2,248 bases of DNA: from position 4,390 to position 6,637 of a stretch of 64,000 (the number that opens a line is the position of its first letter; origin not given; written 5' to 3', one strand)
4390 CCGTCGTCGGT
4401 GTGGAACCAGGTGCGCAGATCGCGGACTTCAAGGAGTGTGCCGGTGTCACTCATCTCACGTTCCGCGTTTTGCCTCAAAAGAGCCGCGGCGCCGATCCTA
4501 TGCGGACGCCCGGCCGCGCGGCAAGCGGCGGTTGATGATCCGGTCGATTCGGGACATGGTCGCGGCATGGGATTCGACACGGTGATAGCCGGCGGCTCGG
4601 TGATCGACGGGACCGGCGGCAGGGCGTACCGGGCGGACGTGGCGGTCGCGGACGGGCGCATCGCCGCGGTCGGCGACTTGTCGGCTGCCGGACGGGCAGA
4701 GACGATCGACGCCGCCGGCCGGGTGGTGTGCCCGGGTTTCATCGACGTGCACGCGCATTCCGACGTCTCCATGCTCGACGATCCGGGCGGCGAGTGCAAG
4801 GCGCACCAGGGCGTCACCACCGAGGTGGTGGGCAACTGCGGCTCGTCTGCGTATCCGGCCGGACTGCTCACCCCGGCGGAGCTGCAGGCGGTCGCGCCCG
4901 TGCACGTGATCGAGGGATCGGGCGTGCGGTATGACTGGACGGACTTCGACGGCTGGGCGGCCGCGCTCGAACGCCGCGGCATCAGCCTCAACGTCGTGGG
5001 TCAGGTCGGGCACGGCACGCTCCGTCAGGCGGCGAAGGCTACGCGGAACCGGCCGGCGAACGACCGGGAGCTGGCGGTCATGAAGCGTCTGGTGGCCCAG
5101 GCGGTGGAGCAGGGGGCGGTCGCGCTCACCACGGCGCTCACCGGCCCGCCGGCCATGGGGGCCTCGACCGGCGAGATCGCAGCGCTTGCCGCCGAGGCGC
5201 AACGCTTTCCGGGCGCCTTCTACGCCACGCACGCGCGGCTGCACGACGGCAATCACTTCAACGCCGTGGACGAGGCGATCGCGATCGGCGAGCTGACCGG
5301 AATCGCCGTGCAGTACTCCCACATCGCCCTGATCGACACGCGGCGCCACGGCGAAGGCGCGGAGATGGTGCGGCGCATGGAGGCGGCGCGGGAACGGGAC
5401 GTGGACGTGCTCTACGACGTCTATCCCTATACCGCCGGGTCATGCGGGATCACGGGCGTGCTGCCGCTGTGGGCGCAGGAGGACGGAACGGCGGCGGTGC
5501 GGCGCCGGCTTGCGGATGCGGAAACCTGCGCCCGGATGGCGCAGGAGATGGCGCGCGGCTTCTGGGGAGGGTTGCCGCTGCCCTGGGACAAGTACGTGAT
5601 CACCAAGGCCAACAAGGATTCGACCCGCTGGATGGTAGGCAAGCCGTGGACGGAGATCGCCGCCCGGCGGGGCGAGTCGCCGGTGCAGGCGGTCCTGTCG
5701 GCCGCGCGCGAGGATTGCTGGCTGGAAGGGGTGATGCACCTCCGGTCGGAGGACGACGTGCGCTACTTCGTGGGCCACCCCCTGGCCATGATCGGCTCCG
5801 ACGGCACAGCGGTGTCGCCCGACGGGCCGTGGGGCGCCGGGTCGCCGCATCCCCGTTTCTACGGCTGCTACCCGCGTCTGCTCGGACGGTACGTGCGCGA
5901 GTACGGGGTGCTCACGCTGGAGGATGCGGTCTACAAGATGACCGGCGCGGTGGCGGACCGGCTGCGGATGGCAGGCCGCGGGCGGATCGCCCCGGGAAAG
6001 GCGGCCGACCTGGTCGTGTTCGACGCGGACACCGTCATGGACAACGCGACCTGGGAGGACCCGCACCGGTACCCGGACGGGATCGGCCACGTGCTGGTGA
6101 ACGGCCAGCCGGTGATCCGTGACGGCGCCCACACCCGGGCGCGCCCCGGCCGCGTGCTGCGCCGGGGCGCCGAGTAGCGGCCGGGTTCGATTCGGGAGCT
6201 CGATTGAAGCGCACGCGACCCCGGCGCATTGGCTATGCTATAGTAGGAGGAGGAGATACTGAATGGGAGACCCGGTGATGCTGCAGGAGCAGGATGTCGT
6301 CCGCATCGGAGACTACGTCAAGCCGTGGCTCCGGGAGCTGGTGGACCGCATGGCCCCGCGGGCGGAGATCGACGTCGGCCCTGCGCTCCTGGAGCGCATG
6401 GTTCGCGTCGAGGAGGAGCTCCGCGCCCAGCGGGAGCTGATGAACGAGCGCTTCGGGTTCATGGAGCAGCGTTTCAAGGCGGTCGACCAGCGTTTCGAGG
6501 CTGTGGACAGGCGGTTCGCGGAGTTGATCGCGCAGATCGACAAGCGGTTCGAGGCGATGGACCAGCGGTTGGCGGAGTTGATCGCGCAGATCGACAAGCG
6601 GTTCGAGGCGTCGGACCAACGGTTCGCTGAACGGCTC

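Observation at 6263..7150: Tail-anchored protein built from about 20 hendecad repeats encoded by a 33-bp minisatellite, with a one-unit paralog at 47141-47308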

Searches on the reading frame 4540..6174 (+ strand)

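Call 5: search_protein_families(library=pfam, proteins=[window:4540-6174:+], max_evalue=1)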
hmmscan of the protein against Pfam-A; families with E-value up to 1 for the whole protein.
window:4540-6174:+ (545 aa): 5 families
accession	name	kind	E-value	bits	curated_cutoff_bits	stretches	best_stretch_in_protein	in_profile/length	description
PF07969.17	Amidohydro_3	-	4.3e-26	92.9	29.7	2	363-526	314-472/472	Amidohydrolase family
PF01979.26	Amidohydro_1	-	7.5e-11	42.3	25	2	451-503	275-324/345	Amidohydrolase family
PF22039.1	HUTI_composite_bact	-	0.0025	17.9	25.5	1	34-48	3-17/26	Imidazolonepropionase-like composite domain, bacteria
PF00449.26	Urease_alpha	-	0.015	16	23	1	12-46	66-98/121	Urease alpha-subunit, N-terminal domain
PF09189.15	DUF1952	-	0.016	15.5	22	1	442-472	3-33/73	Domain of unknown function (DUF1952)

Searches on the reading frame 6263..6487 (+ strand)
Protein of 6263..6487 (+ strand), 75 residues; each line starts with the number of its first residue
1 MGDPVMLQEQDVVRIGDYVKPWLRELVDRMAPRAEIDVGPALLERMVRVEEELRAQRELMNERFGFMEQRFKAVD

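Call 19: search_protein_families(library=ncbifam, proteins=[window:6263-6466:+], max_evalue=1)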
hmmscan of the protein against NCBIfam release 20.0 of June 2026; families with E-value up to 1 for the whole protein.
window:6263-6466:+ (68 aa): 0 families

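Call 20: search_protein_families(library=phrogs, proteins=[window:6263-6466:+], max_evalue=0.1)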
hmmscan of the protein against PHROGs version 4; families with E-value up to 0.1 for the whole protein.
window:6263-6466:+ (68 aa): 1 family
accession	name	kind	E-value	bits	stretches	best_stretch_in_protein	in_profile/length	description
phrog_16291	-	unknown function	0.052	15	1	18-48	6-33/61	-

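Call 39: search_protein_representatives(protein=window:6263-6487:+)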
Query: 75 residues. Proteins with E-value up to 0.001 (for the whole library): 141; up to 1e-10: 21; up to 1e-30: 0. The best 141 are listed.
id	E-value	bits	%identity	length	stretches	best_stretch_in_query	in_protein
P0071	3.5e-24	100.0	72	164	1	1-75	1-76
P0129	7.7e-23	95.8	68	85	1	1-72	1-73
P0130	1.8e-22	94.6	67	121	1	1-72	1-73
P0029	3.7e-22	93.6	59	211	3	2-75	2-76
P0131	2.5e-21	91.0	64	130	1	3-75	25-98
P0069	4.9e-20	86.9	54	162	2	1-72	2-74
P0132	2.1e-19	84.9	64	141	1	1-72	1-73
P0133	4.0e-17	77.7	59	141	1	4-72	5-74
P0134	5.0e-17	77.4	57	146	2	1-63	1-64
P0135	1.3e-16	76.1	65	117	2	7-72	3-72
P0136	6.0e-14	67.6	49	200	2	1-73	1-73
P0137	2.1e-13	65.9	57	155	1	1-74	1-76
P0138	2.7e-13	65.6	60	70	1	3-60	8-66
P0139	4.3e-13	64.9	48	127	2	3-75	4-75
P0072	1.4e-12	63.3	65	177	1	19-75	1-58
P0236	2.0e-04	37.5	41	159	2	7-75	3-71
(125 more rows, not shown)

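Call 63: find_related_loci(query=P0236, collection=viral_contigs, flank=5000)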
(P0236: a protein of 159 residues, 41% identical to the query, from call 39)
Query P0236 (159 aa) in viral_contigs; peptide patterns used: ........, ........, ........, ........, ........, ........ (x = any residue, [..] = any of these).
12 stretches matched a pattern; 5 encode a relative of the query (tblastn E <= 1e-3); 5 distinct loci.
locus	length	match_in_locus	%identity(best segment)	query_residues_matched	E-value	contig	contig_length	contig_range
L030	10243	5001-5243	66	18-116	1e-19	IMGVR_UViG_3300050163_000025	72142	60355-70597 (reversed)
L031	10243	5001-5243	66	18-116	1e-19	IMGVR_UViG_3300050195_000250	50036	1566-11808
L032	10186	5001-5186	57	47-116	2e-9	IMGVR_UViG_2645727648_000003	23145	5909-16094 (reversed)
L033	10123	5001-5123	58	48-124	2e-9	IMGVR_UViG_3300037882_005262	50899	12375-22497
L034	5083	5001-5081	57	53-82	2e-5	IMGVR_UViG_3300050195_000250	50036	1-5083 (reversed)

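Call 88: search_solved_structures(query=A3, max_evalue=1, show_alignments=2)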
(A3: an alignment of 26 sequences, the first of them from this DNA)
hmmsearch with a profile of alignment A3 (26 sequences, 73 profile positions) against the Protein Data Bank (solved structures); distinct sequences matched with E-value up to 1: 1.
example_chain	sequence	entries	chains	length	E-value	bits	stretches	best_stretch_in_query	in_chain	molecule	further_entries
3uat_A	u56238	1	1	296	0.21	14.9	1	7-54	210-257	Disks large homolog 1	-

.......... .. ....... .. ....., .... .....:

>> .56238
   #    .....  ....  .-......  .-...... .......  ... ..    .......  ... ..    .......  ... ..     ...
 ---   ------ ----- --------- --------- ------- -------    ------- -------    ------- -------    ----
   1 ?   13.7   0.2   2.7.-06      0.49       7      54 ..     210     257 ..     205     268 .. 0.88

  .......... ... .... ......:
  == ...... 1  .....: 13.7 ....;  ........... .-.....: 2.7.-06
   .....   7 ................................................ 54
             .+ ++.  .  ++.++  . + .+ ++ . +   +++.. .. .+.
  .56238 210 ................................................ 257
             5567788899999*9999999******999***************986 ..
